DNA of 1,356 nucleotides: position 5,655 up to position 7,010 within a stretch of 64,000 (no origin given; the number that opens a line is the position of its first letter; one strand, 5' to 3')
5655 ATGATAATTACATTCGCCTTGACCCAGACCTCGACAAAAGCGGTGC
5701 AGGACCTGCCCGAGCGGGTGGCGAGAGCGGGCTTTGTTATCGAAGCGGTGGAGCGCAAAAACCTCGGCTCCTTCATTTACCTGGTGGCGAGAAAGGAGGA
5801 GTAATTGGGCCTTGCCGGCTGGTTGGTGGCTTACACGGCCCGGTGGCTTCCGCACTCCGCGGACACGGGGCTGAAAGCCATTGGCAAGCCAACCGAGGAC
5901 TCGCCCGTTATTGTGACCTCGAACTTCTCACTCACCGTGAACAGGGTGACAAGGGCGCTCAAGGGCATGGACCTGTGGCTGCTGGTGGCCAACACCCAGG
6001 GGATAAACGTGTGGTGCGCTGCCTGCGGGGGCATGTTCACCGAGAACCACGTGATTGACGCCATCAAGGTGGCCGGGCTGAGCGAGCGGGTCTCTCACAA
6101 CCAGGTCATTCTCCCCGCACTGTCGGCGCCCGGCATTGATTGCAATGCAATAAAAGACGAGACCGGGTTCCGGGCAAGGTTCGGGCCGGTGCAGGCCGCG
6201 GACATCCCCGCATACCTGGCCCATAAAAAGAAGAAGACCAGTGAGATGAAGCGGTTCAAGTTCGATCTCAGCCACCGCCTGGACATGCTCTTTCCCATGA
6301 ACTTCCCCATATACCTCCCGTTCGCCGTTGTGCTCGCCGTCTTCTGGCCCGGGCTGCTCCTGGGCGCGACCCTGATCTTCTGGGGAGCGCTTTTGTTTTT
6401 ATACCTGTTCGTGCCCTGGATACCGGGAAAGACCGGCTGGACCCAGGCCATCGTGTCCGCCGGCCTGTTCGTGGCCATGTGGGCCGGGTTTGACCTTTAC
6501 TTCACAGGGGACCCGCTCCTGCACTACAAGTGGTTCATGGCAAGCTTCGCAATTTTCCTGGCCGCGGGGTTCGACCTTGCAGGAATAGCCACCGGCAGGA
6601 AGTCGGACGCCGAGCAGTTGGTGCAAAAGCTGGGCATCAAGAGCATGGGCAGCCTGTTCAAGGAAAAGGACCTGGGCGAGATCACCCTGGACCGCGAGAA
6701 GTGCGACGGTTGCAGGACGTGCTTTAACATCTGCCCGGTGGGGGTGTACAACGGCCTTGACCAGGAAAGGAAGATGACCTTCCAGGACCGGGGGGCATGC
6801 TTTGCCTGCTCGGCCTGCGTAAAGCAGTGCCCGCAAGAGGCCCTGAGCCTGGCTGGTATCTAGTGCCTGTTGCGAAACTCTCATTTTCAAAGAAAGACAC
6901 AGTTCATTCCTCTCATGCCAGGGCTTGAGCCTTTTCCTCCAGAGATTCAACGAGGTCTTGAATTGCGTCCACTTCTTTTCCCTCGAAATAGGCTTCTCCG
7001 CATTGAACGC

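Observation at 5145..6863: SAM methyltransferase translationally coupled to a compact fused HgcA-like corrinoid / HgcB-like ferredoxin protein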

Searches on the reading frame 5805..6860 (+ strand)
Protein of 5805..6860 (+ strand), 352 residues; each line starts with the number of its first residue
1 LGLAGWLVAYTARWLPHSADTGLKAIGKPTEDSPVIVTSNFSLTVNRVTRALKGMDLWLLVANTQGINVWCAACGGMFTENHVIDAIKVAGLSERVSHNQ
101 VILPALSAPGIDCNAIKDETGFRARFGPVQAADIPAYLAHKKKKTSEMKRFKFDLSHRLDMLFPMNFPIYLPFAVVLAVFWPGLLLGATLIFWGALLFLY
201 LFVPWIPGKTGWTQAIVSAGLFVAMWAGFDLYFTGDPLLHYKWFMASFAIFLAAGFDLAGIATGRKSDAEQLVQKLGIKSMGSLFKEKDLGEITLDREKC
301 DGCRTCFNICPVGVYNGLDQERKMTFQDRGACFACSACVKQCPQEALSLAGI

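Call 3: search_protein_families(library=pfam, proteins=[window:5805-6860:+], max_evalue=1)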
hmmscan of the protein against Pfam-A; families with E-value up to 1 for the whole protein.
window:5805-6860:+ (352 aa): 16 families
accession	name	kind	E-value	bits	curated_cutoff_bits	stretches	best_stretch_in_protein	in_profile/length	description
PF03599.22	CdhD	-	1.6e-21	77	24.8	1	10-137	259-386/387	CO dehydrogenase/acetyl-CoA synthase delta subunit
PF00037.32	Fer4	-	5.3e-10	39.1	21.1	2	294-314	2-22/24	4Fe-4S binding domain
PF13187.11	Fer4_9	-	1.6e-08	34.9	27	1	299-346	1-51/52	4Fe-4S dicluster domain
PF13237.11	Fer4_10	-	1.7e-07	31.5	25.5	1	293-343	2-53/53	4Fe-4S dicluster domain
PF12838.12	Fer4_7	-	4.1e-07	30.8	27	3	299-346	1-52/52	4Fe-4S dicluster domain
PF12837.12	Fer4_6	-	5e-07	29.8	25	1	296-315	5-24/24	4Fe-4S binding domain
PF14697.11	Fer4_21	-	5.1e-06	27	35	2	295-347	3-57/59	4Fe-4S dicluster domain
PF12797.12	Fer4_2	-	3.2e-05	24.1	24.5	2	294-312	4-22/22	4Fe-4S binding domain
PF25160.1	LdpA_Fe-S-bd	-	0.0007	19.8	27.6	1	296-314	24-42/49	LdpA Fe-S cluster-binding domain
PF13484.11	Fer4_16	-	0.0014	19.8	30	1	332-348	2-18/66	4Fe-4S double cluster binding domain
PF12800.12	Fer4_4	-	0.0037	18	24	2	298-313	2-17/17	4Fe-4S binding domain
PF13459.11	Fer4_15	-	0.14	13.3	22.4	1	293-311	1-19/66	4Fe-4S single cluster domain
PF13746.11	Fer4_18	-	0.18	12.4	27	0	323-344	52-73/114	4Fe-4S dicluster domain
PF13370.11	Fer4_13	-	0.23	12.6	24.5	1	296-311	2-17/58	4Fe-4S single cluster domain of Ferredoxin I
PF13183.11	Fer4_8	-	0.59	11.2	27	0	298-314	52-68/68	4Fe-4S dicluster domain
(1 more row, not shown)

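Call 4: search_protein_families(library=ncbifam, proteins=[window:5805-6860:+], max_evalue=1)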
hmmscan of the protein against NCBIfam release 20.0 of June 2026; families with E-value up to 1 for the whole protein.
window:5805-6860:+ (352 aa): 97 families (the best 25 are shown)
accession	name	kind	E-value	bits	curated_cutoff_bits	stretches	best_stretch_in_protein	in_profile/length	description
NF043039.1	HgcAB_like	equivalog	2.1e-116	389.3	285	1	6-348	3-350/350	HgcAB-like fusion protein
NF040863.1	HgcA_corrinoid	equivalog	2.9e-51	174.5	275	1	15-179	26-189/325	mercury methylation corrinoid protein HgcA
NF003195.0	PRK04165.1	equivalog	2.6e-26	92.5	306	1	10-144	315-449/450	acetyl-CoA decarbonylase/synthase complex subunit gamma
NF040864.1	HgcB_ferredoxin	equivalog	1.1e-12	47.6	99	1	289-349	5-63/93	mercury methylation ferredoxin HgcB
NF006221.0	PRK08348.1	subfamily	4.9e-12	45.7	124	1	291-349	37-94/136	NADH-plastoquinone oxidoreductase subunit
NF038196.1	ferrodoxin_EFR1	subfamily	4.1e-10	40.1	75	1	270-348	155-230/242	EFR1 family ferrodoxin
TIGR04395.1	cutC_activ_rSAM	equivalog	3.9e-09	36.2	360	1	292-351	48-107/309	choline TMA-lyase-activating enzyme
TIGR01944.1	rnfB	subfamily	1.2e-08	34.7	68.7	1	293-349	108-162/190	RnfABCDGE type electron transport complex subunit B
TIGR02060.1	aprB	equivalog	1.8e-08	34.3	135.65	1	296-349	6-64/132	adenylyl-sulfate reductase subunit beta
NF042909.1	FMH_DH_FwdF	exception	1.9e-08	33.8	375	1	291-349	250-313/336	tungsten-dependent formylmethanofuran dehydrogenase subunit FwdF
NF045874.1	Vhu_polyferre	exception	3.9e-08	32.4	600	1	286-349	184-245/381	F420-non-reducing hydrogenase associated-polyferredoxin VhuB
NF040612.1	F420_dehyd_FpoI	exception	4.1e-07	29.9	180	1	290-350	34-102/135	F420H2 dehydrogenase subunit FpoI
NF004541.0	PRK05888.2-2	equivalog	4.4e-07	29.9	217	1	291-348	54-112/168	NADH-quinone oxidoreductase subunit NuoI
NF040770.1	hetero_SS_HdrA2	exception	4.9e-07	28.2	1100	1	292-349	571-625/777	CoB-CoM heterodisulfide reductase HdrA2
TIGR02163.1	napH_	subfamily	8.5e-07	28.7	213.05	1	292-349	194-253/255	NapH/MauN family ferredoxin-type protein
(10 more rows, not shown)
